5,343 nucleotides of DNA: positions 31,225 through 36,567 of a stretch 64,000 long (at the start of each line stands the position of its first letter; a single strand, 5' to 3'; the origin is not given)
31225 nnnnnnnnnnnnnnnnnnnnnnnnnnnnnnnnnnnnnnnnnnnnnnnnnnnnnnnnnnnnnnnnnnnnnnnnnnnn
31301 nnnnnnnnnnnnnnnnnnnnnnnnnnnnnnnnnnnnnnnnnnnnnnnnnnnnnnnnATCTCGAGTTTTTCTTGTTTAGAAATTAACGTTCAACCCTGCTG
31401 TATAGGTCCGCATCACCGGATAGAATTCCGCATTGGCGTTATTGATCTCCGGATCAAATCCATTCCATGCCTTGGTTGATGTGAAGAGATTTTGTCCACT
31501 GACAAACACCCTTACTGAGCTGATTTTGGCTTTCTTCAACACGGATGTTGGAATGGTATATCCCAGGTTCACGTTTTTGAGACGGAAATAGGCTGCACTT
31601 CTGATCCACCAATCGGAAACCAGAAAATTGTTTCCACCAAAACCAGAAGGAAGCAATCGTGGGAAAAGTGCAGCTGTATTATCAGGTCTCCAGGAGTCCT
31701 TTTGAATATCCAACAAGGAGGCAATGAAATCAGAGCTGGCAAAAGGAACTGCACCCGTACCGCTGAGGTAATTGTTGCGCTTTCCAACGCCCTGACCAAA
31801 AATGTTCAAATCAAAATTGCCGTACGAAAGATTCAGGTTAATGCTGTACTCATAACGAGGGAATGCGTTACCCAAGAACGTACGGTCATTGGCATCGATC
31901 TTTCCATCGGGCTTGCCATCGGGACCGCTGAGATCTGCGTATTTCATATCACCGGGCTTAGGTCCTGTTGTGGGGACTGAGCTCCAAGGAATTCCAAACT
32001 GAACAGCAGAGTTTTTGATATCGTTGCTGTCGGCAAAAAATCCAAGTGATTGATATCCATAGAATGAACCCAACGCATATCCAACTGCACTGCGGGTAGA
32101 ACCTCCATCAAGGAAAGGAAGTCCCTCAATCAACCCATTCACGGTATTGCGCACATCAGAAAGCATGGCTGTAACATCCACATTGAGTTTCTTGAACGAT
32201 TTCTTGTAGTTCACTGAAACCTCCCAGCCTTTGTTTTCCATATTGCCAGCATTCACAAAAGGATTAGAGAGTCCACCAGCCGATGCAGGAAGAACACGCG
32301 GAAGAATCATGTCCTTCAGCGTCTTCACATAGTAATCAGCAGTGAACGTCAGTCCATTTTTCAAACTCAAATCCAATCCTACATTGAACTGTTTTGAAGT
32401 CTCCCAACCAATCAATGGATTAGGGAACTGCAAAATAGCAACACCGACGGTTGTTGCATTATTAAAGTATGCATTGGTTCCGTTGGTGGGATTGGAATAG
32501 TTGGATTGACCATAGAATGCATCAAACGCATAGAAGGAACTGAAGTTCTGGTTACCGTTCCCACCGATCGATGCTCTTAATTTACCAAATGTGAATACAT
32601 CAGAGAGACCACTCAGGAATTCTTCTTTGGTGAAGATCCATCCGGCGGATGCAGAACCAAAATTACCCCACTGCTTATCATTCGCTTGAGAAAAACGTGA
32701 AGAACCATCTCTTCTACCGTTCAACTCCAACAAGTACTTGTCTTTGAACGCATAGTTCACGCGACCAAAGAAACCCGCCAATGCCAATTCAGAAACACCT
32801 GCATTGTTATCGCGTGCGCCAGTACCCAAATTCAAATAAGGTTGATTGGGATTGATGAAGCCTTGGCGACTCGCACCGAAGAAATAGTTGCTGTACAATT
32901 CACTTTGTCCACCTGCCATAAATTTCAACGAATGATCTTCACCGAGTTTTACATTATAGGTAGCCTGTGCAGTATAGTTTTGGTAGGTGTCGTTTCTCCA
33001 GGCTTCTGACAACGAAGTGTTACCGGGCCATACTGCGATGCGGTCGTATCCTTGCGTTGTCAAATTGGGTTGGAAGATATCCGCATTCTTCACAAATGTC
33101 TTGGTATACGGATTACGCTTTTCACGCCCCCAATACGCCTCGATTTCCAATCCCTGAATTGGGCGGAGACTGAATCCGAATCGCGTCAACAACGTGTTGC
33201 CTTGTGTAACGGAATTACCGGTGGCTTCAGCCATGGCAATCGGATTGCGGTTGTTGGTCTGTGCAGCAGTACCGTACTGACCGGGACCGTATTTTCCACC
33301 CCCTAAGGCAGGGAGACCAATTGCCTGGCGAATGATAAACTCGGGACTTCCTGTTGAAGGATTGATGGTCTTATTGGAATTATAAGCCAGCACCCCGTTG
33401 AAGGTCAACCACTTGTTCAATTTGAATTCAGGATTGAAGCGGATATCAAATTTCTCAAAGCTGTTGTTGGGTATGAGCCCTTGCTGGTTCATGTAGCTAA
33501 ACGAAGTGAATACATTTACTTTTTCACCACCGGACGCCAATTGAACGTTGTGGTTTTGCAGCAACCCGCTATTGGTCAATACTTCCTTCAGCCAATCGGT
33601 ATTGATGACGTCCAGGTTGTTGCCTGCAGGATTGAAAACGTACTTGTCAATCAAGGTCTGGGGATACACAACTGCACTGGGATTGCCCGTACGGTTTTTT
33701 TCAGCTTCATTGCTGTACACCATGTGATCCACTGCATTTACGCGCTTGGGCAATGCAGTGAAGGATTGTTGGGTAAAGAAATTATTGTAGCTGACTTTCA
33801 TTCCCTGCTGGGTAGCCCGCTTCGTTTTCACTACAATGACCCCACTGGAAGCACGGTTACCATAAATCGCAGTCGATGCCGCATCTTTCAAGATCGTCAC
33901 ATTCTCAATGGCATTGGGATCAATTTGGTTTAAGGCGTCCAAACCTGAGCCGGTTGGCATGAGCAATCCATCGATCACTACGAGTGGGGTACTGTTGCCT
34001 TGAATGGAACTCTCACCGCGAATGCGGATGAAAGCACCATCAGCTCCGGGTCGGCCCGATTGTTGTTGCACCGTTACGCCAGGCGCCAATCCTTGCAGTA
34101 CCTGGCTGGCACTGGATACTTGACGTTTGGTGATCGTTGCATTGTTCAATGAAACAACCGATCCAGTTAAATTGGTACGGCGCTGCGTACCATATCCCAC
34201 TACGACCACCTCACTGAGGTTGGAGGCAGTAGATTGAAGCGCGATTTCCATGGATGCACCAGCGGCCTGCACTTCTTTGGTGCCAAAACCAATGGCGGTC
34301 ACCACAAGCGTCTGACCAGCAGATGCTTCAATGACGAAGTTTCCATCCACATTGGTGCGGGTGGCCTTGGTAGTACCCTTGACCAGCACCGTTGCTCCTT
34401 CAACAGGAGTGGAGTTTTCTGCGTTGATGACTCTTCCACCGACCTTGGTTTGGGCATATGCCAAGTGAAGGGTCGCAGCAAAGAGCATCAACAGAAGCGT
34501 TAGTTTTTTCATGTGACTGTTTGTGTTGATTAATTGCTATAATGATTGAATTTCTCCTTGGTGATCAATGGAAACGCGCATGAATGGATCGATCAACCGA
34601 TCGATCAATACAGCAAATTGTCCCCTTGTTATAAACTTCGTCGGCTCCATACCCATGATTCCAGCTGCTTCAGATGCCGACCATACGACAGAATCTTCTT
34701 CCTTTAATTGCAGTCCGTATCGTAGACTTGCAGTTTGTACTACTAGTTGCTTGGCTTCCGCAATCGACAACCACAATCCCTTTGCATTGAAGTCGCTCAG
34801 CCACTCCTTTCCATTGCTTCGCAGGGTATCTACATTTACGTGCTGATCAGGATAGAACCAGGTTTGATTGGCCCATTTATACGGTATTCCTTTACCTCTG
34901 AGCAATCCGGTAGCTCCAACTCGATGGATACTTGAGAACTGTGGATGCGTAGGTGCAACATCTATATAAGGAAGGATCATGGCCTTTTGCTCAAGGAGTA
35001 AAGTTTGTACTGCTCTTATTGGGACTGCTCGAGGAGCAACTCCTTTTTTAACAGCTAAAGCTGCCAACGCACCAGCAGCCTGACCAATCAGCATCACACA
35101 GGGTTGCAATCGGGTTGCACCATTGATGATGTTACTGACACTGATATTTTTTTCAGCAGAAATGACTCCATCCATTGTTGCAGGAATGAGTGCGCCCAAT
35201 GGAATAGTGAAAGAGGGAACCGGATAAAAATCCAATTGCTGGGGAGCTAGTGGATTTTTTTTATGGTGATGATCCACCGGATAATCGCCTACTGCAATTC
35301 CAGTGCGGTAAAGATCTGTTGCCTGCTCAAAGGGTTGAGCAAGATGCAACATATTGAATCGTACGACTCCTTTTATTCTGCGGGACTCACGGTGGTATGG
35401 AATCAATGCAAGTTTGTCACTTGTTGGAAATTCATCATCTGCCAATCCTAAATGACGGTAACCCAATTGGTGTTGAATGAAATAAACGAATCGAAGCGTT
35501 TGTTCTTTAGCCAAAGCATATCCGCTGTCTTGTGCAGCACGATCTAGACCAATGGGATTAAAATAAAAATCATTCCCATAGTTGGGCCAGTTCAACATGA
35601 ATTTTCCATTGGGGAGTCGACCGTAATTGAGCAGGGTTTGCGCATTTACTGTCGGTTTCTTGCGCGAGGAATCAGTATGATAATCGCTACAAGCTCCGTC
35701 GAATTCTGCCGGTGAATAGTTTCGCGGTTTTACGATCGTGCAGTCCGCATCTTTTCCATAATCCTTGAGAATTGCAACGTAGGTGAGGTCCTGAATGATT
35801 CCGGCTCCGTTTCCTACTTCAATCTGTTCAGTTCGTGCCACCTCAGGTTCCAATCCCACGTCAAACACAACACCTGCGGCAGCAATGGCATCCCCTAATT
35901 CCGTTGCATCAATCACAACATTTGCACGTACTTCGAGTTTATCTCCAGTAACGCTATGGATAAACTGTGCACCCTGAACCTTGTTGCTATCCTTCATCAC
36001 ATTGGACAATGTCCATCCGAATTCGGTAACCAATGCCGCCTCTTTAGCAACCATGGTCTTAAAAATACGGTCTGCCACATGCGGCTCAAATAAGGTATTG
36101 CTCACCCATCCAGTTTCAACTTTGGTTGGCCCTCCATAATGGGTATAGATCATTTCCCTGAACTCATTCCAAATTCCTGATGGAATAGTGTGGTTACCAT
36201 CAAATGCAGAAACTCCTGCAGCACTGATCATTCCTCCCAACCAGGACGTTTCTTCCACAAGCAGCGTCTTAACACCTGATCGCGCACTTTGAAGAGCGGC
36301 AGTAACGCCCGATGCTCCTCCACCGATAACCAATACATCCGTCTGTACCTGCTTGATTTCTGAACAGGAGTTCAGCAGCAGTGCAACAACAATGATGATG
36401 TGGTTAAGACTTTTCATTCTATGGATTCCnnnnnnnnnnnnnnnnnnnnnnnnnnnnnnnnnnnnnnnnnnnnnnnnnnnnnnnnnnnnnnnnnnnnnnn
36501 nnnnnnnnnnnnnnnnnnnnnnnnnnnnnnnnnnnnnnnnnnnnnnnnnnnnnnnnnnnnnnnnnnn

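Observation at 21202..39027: Unassigned ROK-controlled PUL that may target a phosphodiester-linked HexNAc/mannose glycan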

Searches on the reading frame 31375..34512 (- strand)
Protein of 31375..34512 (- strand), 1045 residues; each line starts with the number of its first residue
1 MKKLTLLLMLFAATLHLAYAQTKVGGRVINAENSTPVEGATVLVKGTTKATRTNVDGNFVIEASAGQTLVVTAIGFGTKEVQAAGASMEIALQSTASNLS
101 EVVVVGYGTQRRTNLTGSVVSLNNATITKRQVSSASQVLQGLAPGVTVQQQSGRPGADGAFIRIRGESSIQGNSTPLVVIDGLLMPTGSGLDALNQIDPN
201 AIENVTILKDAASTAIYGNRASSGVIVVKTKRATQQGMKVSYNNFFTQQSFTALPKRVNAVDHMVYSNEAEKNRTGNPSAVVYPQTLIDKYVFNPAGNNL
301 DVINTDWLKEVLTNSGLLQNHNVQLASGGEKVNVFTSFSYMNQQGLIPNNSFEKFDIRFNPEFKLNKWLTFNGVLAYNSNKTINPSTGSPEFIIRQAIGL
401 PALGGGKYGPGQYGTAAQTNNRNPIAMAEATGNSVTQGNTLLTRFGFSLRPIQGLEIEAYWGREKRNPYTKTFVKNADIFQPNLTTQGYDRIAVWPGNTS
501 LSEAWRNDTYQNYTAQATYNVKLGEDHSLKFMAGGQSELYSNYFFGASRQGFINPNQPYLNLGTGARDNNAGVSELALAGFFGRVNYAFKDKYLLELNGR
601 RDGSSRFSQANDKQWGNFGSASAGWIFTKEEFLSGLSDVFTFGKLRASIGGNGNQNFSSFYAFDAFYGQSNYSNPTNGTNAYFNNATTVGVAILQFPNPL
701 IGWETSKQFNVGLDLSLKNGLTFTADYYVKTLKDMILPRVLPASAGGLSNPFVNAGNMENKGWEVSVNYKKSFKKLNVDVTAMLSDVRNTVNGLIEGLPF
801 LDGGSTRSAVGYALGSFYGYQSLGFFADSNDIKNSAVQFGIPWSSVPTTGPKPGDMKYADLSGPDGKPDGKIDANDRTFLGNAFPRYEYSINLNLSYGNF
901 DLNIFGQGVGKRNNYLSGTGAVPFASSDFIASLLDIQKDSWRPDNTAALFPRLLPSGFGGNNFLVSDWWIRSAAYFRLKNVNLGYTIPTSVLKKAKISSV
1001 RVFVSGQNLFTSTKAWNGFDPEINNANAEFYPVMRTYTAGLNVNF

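Call 6: search_protein_families(library=pfam, proteins=[window:31375-34512:-])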
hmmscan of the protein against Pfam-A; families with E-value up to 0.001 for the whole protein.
window:31375-34512:- (1045 aa): 4 families
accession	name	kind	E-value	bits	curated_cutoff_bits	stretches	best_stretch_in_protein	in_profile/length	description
PF07715.20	Plug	-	3.7e-19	69.6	23.9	1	114-225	4-107/107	TonB-dependent Receptor Plug Domain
PF13715.12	CarbopepD_reg_2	-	2.7e-14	53.4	32.2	1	25-104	2-88/88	CarboxypepD_reg-like domain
PF00593.30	TonB_dep_Rec_b-barrel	-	2.3e-13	51.2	27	1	430-1009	50-436/436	TonB dependent receptor-like, beta-barrel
PF13620.12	CarboxypepD_reg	-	3.6e-08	34.1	32.3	1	24-82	2-65/82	Carboxypeptidase regulatory-like domain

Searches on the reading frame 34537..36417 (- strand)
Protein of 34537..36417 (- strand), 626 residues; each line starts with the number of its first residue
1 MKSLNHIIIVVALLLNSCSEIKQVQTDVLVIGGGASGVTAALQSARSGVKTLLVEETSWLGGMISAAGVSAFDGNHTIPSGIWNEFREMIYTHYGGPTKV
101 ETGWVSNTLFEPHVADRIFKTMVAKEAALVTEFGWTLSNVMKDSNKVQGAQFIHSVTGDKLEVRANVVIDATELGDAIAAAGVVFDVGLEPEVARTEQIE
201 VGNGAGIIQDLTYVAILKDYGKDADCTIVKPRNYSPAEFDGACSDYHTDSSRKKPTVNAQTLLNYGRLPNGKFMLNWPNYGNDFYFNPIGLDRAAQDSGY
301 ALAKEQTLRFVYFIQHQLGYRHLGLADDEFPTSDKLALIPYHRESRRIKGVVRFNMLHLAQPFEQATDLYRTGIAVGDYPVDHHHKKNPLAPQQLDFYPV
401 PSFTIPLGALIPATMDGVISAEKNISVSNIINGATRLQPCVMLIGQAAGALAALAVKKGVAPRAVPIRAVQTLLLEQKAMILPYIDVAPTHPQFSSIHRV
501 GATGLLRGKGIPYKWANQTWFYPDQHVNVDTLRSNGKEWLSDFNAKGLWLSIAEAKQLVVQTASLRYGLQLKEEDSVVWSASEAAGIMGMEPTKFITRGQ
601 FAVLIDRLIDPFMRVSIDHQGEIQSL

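Call 3: search_protein_families(library=pfam, proteins=[window:34537-36417:-])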
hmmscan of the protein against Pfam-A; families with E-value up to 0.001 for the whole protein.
window:34537-36417:- (626 aa): 8 families
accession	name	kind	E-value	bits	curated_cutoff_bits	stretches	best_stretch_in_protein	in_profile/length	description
PF12831.13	FAD_oxidored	-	1.1e-89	302.1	27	1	27-474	1-416/416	FAD dependent oxidoreductase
PF07992.20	Pyr_redox_2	-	1.1e-06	28.7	26.1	1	27-80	2-57/291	Pyridine nucleotide-disulphide oxidoreductase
PF01134.28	GIDA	-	4.8e-06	26.3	22.1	1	27-57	1-32/391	Glucose inhibited division protein A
PF00890.30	FAD_binding_2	-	8.2e-06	25.7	20.4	1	27-68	1-42/414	FAD binding domain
PF01266.30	DAO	-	3.7e-05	23.9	27.9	1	27-64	1-39/353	FAD dependent oxidoreductase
PF01946.23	Thi4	-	4e-05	23.4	26.2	1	21-172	13-166/235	Thi4 family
PF03486.20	HI0933_like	-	4.5e-05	23.5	50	1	27-69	2-44/244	HI0933-like protein Rossmann domain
PF13450.12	NAD_binding_8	-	4.9e-05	24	21.9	1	30-68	1-39/68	NAD(P)-binding Rossmann-like domain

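Call 4: search_protein_families(library=ncbifam, proteins=[window:34537-36417:-])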
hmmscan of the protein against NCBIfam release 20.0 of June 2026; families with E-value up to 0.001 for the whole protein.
window:34537-36417:- (626 aa): 49 families (the best 25 are shown)
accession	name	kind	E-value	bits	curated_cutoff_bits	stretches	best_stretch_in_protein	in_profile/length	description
NF009477.0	PRK12843.1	equivalog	9.4e-09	34.2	758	1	21-69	12-60/578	FAD-dependent oxidoreductase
NF041160.1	DGGPL_Thplmales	equivalog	2.6e-08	33.2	780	1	25-64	3-42/396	digeranylgeranylglycerophospholipid reductase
TIGR01372.1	soxA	subfamily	3.1e-08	31.9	1164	1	23-76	166-218/996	sarcosine oxidase subunit alpha family protein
TIGR02032.1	GG-red-SF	subfamily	3.3e-08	33.6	158.8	1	27-172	2-145/297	geranylgeranyl reductase family protein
NF041778.1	hetero_SS_HdrA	equivalog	3.3e-07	28.5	1400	1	23-68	140-185/771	ferredoxin:CoB-CoM heterodisulfide reductase subunit HdrA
NF033461.1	glycerol3P_ox_1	equivalog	3.4e-07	28.9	840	1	18-59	11-52/607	type 1 glycerol-3-phosphate oxidase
TIGR01292.1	TRX_reduct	equivalog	4.1e-07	29.1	343.45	1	27-123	2-93/300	thioredoxin-disulfide reductase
NF004789.0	PRK06134.1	subfamily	5e-07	28.6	747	1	20-68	7-55/581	FAD-dependent oxidoreductase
NF009473.0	PRK12835.1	subfamily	1e-06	27.5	837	1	24-68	10-54/585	FAD-binding protein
NF041891.1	hdrA_Methbact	equivalog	1e-06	27.3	1300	1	21-65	129-173/762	ferredoxin:CoB-CoM heterodisulfide reductase subunit HdrA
NF040770.1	hetero_SS_HdrA2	exception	1.2e-06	27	1100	1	21-65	135-179/777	CoB-CoM heterodisulfide reductase HdrA2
NF005510.0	PRK07121.1-3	subfamily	1.4e-06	27.4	481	1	24-67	21-64/492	FAD-binding protein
NF053677.1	Desat2ChcC2Cyan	equivalog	2.9e-06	25.9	900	1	26-74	1-50/558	4-oxocyclohex-2-ene-1-carboxylate 5-dehydrogenase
NF009410.0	PRK12771.1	subfamily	5.4e-06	25.3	516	1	26-64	139-177/566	NAD(P)-binding protein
NF009478.0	PRK12844.1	equivalog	7e-06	24.6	789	1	24-68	7-51/559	3-ketosteroid-delta-1-dehydrogenase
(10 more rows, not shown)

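Call 13: search_solved_structures(query=window:34537-36417:-, max_evalue=0.01)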
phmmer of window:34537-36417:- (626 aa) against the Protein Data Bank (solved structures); distinct sequences matched with E-value up to 0.01: 53.
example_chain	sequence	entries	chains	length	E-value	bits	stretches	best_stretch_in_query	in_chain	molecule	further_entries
4opu_A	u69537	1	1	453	1.4e-06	30.3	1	21-174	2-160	Conserved Archaeal protein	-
3atq_A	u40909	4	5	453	1.7e-06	30.1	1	21-174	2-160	Conserved Archaeal protein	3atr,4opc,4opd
4opl_A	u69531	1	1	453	1.7e-06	30.1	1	21-174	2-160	Conserved Archaeal protein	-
4opi_A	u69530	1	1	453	1.7e-06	30.1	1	21-174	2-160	Conserved Archaeal protein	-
4opg_A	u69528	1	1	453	1.7e-06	30.1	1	21-174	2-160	Conserved Archaeal protein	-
4opt_A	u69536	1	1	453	1.7e-06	30.1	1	21-174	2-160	Conserved Archaeal protein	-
7u6l_A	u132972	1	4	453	2.8e-06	29.3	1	24-67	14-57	Amine oxidase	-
7e7h_A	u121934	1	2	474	3e-06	29.3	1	24-67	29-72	Amino_oxidase domain-containing protein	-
5mh4_A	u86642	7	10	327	6.5e-06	28.2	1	19-78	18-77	Thioredoxin reductase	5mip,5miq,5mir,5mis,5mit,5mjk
3oz2_A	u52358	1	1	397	8.2e-05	24.5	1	26-171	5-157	Digeranylgeranylglycerophospholipid reductase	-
2gag_A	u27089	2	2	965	0.00023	23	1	23-75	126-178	heterotetrameric sarcosine oxidase alpha-subunit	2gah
2rgh_A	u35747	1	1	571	0.00025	22.9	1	17-65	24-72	Alpha-Glycerophosphate Oxidase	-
1vrq_A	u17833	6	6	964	0.00026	22.9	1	23-74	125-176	Sarcosine oxidase alpha subunit | Subunit alpha of sarcosine oxidase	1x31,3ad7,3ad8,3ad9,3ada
2rgo_A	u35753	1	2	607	0.00032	22.6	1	17-65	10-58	Alpha-Glycerophosphate Oxidase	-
7bkb_A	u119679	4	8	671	0.00042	22.2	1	23-66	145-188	CoB--CoM heterodisulfide reductase iron-sulfur subunit A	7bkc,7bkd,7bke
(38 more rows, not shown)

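Call 83: predict_structure(alignment_id=A2)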
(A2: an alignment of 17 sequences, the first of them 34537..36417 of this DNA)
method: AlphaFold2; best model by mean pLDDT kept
length: 626 residues; sequences in the alignment: 17
mean_pLDDT: 87.1   pTM: 0.91
mean pLDDT of the five models: 87.1, 82.4, 82.1, 81.9, 81.2
residues with pLDDT >= 90: 371; 70-90: 177; 50-70: 74; < 50: 4
segments of 3 or more residues with pLDDT < 50: none
pLDDT, mean of each block of 10 residues (from residue 1): 72 66 96 93 98 96 89 81 95 89 69 96 97 96 96 93 98 93 86 56 56 90 94 88 62 62 83 77 78 88 92 92 95 93 89 86 83 89 64 62 93 97 90 86 97 98 97 97 93 96 90 74 95 87 88 94 87 85 93 96 96 93 84
secondary structure, 60 per line:
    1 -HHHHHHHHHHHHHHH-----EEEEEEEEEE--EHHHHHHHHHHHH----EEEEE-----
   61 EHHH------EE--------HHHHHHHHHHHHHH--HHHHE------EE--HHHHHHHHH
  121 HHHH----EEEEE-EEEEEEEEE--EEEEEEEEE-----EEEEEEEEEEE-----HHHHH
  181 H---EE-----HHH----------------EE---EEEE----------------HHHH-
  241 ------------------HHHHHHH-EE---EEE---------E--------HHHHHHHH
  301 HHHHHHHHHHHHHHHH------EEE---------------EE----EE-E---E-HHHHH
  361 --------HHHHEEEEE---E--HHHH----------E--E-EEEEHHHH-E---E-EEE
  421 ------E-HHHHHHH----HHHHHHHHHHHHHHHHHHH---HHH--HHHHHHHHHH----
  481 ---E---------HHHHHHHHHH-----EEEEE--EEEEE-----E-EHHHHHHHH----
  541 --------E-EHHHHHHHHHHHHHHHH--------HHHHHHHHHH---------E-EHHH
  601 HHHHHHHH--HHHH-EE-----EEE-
elements in order: H2-16 E22-31 H35-46 E51-55 H81-94 H97-100 H112-124 E129-133 E135-143 E146-154 E160-170 H176-181 E216-219 H236-239 H259-265 E272-274 H293-316 E323-325 H356-360 H369-372 E373-377 H384-387 E403-406 H407-410 E418-420 H429-435 H440-458 H467-476 H494-503 E509-513 E516-520 H529-536 H552-567 H576-585 H598-608 H611-614 E623-625

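Call 85: fold_search(model_id=the predicted structure, library=pdb)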
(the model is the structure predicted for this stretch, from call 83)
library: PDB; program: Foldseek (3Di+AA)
matches with E <= 10: 1968; with E <= 0.001: 1190
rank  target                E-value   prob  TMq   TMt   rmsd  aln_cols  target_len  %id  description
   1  1kf6_A                4.6e-11  1.00  0.27  0.29  14.6       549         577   12  E. coli Quinol-Fumarate Reductase with Bound Inhibitor HQNO (released 2002-03-13)
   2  4opt                  6.5e-11  1.00  0.31  0.41  17.1       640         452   13  Constructing tailored isoprenoid products by structure-guided modification of geranylgeranyl reductase (released 2014-07-09)
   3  4opl                  1.1e-10  1.00  0.32  0.42  15.8       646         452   13  Constructing tailored isoprenoid products by structure-guided modification of geranylgeranyl reductase. (released 2014-07-09)
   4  4opg                  1.3e-10  1.00  0.31  0.41  16.3       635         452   13  Constructing tailored isoprenoid products by structure-guided modification of geranylgeranyl reductase. (released 2014-07-09)
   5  4opi                  1.8e-10  1.00  0.31  0.41  16.0       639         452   13  Constructing tailored isoprenoid products by structure-guided modification of geranylgeranyl reductase. (released 2014-07-09)
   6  6u0s_C                1.9e-10  1.00  0.28  0.30  20.9       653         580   12  Crystal structure of the flavin-dependent monooxygenase PieE in complex with FAD and substrate (released 2020-03-11)
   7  9kps_A                2.2e-10  1.00  0.25  0.26  25.5       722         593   12  Cryo-EM structure of Saccharomyces cerevisiae Mitochondrial Respiratory Complex II (released 2025-09-03)
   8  5vpn_A                3.9e-10  1.00  0.31  0.33  23.1       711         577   10  E. coli Quinol fumarate reductase FrdA E245Q mutation (released 2017-06-21)
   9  3atq                  4.4e-10  1.00  0.31  0.41  16.0       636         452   13  Geranylgeranyl Reductase (GGR) from Sulfolobus acidocaldarius (released 2011-05-04)
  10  6u0p_A                5.2e-10  1.00  0.30  0.32  11.3       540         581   11  Crystal structure of PieE, the flavin-dependent monooxygenase involved in the biosynthesis of piericidin A1 (released 2020-03-11)
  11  6u0s_F                5.5e-10  1.00  0.24  0.26  10.7       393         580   14  Crystal structure of the flavin-dependent monooxygenase PieE in complex with FAD and substrate (released 2020-03-11)
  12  4opu                  5.5e-10  1.00  0.31  0.41  16.2       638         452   13  Constructing tailored isoprenoid products by structure-guided modification of geranylgeranyl reductase (released 2014-07-09)
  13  6u0p_D                5.8e-10  1.00  0.25  0.26  10.8       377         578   13  Crystal structure of PieE, the flavin-dependent monooxygenase involved in the biosynthesis of piericidin A1 (released 2020-03-11)
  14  8urd_C                6.1e-10  1.00  0.29  0.43  10.7       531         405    9  Bacillus niacini flavin monooxygenase with bound (2,6)DHP (released 2024-09-18)
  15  9lig_A                6.5e-10  1.00  0.25  0.27  25.6       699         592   13  Cryo-EM structure of Saccharomyces cerevisiae Mitochondrial Respiratory Complex II in Y19315-bound state (released 2025-09-03)
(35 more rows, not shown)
